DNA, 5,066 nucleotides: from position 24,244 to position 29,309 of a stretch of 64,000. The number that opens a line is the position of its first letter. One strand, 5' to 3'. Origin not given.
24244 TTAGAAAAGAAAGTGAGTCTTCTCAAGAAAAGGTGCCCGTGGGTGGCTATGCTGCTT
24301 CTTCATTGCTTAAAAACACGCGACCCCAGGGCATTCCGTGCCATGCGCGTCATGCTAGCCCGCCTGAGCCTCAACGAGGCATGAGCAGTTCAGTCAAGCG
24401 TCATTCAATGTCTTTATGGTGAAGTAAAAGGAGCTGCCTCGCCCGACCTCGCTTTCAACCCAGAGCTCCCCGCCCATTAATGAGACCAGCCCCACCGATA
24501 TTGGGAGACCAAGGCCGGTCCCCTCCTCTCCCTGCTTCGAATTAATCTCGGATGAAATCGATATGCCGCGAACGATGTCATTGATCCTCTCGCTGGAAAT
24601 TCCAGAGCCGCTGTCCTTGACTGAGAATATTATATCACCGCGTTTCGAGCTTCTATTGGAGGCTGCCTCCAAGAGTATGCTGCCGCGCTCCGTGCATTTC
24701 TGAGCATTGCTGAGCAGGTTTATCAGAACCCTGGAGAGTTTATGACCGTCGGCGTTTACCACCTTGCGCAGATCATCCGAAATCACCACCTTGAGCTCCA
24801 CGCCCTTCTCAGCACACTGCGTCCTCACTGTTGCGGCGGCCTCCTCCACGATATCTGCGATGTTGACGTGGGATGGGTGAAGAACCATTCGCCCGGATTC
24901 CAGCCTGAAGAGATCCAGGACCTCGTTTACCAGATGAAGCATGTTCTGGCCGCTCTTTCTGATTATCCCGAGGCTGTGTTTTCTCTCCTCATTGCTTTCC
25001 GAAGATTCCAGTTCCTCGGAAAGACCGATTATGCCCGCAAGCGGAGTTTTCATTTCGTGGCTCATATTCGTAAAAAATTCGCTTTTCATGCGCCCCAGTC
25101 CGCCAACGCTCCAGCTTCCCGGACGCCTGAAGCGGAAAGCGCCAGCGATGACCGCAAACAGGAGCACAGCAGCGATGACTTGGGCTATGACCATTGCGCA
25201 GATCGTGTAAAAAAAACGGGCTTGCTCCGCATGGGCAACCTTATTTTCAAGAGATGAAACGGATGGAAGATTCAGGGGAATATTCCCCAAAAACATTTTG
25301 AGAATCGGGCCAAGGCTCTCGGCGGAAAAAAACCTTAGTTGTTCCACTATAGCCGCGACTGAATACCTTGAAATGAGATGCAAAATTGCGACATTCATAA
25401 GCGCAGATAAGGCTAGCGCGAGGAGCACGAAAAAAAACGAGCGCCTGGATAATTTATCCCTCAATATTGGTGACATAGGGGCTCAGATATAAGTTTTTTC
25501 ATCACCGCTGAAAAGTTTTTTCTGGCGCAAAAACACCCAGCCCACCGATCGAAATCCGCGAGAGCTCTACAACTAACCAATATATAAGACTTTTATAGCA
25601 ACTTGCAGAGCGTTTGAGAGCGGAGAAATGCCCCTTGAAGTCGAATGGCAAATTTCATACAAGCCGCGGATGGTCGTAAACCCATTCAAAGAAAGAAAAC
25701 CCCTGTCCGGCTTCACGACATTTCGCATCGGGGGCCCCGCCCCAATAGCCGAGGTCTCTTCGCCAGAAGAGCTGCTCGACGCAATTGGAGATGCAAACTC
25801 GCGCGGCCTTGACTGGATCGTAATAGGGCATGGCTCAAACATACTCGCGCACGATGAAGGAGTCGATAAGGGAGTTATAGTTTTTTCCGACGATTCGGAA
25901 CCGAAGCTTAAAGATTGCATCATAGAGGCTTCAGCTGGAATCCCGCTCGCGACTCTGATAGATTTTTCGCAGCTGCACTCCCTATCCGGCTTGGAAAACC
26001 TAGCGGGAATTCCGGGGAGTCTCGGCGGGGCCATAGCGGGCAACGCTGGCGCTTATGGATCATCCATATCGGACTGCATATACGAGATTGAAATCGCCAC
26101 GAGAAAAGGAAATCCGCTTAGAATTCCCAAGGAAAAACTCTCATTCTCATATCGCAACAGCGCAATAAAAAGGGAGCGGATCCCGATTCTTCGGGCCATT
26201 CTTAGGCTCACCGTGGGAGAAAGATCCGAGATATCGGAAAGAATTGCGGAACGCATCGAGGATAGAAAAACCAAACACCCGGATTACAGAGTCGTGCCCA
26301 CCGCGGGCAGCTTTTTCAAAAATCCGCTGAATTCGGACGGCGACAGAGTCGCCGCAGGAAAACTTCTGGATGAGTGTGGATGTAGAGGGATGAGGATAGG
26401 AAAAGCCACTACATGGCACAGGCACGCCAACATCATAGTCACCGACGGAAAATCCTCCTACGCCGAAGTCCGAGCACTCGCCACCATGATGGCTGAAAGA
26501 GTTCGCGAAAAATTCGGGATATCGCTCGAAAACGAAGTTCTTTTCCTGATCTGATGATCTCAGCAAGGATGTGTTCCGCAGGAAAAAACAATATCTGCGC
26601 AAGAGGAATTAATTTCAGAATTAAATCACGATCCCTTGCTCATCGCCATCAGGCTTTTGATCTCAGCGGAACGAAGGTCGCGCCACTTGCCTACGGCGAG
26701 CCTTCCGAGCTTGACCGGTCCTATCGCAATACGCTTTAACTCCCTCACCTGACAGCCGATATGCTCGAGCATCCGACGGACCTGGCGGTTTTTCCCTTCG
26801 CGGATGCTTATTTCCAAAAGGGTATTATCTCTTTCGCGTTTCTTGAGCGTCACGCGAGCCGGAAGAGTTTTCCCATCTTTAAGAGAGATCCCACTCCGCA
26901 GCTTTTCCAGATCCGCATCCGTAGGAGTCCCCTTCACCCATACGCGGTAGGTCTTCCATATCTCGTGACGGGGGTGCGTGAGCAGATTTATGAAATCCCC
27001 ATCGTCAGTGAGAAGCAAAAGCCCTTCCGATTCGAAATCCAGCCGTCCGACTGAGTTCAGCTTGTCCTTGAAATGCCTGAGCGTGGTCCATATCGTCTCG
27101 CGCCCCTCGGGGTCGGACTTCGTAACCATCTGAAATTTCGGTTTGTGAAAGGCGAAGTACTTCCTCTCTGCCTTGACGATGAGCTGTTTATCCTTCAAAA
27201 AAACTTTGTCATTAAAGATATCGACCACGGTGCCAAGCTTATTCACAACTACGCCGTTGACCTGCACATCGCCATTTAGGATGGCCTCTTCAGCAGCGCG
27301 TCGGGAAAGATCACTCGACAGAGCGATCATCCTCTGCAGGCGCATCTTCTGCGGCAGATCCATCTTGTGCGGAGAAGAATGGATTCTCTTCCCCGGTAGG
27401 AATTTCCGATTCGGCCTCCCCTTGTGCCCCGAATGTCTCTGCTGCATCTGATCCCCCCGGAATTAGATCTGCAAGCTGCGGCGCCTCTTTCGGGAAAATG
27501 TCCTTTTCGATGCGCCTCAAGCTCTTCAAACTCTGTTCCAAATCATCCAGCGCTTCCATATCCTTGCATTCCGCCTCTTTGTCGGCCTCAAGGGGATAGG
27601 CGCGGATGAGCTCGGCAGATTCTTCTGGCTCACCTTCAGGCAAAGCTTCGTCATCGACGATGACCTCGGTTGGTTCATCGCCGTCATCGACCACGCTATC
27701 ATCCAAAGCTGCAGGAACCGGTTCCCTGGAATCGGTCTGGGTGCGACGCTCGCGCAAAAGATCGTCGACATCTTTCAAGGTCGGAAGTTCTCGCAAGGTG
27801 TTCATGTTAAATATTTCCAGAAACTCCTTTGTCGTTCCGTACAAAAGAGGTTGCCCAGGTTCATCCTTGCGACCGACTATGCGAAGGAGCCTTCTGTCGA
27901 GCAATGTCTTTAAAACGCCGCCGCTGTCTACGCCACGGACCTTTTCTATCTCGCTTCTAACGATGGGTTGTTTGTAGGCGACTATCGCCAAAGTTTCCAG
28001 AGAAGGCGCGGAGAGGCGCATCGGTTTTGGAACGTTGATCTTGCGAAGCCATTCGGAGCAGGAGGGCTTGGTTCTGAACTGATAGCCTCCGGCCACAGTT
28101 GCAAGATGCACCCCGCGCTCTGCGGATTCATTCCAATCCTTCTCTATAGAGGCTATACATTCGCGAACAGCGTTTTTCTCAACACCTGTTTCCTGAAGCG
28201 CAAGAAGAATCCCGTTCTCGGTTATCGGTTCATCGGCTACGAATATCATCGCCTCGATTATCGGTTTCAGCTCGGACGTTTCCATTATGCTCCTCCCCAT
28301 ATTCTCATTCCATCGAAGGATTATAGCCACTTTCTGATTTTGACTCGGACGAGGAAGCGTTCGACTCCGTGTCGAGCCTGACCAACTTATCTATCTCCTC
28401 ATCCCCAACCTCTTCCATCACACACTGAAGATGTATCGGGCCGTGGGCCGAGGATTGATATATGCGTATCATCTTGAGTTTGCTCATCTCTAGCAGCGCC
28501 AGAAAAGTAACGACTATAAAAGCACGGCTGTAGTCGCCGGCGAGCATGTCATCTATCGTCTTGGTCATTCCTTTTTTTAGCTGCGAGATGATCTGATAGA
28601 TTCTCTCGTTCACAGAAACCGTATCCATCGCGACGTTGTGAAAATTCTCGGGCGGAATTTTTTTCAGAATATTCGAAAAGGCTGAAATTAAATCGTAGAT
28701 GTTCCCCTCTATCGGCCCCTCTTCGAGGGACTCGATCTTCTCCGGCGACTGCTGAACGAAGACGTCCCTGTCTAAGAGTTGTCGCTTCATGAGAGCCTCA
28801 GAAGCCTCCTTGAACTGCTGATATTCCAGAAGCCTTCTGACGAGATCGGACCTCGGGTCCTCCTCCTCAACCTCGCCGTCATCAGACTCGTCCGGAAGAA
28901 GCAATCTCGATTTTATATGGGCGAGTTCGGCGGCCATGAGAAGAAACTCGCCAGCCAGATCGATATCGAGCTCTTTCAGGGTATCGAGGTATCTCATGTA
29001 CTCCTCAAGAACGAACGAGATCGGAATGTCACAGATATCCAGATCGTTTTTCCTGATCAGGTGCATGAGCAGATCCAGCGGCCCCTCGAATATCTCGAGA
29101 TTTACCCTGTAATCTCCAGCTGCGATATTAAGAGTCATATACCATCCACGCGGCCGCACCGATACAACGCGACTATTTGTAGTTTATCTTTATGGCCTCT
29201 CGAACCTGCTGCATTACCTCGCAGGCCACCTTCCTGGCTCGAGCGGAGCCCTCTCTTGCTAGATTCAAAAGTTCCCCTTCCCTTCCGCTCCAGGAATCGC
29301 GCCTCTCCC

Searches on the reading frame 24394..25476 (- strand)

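Call 76: search_protein_families(library=pfam, proteins=[window:24394-25476:-], max_evalue=0.00001)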
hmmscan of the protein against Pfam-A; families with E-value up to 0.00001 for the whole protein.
window:24394-25476:- (360 aa): 2 families
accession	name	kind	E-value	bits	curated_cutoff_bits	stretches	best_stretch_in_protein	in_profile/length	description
PF00512.31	HisKA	-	5e-20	71.7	26.9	1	130-195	1-66/66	His Kinase A (phospho-acceptor) domain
PF02518.31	HATPase_c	-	3.9e-19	69.6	26.4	1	243-355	2-108/111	Histidine kinase-, DNA gyrase B-, and HSP90-like ATPase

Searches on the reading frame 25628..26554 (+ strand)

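Call 76: search_protein_families(library=pfam, proteins=[window:25628-26554:+], max_evalue=0.00001)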
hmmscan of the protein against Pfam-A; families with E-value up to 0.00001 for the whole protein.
window:25628-26554:+ (308 aa): 2 families
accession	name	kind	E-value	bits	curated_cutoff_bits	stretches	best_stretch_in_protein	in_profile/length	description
PF02873.21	MurB_C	-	4.2e-26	91.5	27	1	201-306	1-98/99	UDP-N-acetylenolpyruvoylglucosamine reductase, C-terminal domain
PF01565.28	FAD_binding_4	-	3.9e-16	59.4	26.4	1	37-165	1-137/139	FAD binding domain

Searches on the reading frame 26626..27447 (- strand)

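Call 76: search_protein_families(library=pfam, proteins=[window:26626-27447:-], max_evalue=0.00001)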
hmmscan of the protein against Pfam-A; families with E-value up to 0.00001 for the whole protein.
window:26626-27447:- (273 aa): 2 families
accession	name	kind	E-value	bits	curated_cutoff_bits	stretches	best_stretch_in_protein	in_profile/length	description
PF00849.27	PseudoU_synth_2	-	5.9e-20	72.5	26.8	1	97-229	2-152/152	RNA pseudouridylate synthase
PF01479.30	S4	-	5.1e-07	29.8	22.8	1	35-80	1-46/48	S4 domain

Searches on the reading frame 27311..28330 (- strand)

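Call 76: search_protein_families(library=pfam, proteins=[window:27311-28330:-], max_evalue=0.00001)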
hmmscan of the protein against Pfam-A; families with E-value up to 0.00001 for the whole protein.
window:27311-28330:- (339 aa): 1 family
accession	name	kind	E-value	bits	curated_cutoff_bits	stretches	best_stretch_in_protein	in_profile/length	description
PF04079.22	SMC_ScpB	-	1.2e-49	168.4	27.4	1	24-185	2-160/160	Segregation and condensation complex subunit ScpB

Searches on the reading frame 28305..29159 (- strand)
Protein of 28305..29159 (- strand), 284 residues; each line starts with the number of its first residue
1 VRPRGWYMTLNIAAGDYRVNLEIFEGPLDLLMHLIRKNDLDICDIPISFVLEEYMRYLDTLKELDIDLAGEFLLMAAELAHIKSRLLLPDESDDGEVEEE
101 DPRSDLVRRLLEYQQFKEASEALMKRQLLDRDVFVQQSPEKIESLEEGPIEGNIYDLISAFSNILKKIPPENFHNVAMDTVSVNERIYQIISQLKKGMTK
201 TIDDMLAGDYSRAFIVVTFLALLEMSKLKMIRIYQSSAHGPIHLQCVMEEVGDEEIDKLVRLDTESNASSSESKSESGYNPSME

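Call 76: search_protein_families(library=pfam, proteins=[window:28305-29159:-], max_evalue=0.00001)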
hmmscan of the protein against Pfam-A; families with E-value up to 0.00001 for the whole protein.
window:28305-29159:- (284 aa): 1 family
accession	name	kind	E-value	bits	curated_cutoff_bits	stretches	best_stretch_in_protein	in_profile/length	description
PF02616.19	SMC_ScpA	-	3.8e-31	109.3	24.6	1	34-245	1-230/232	Segregation and condensation protein ScpA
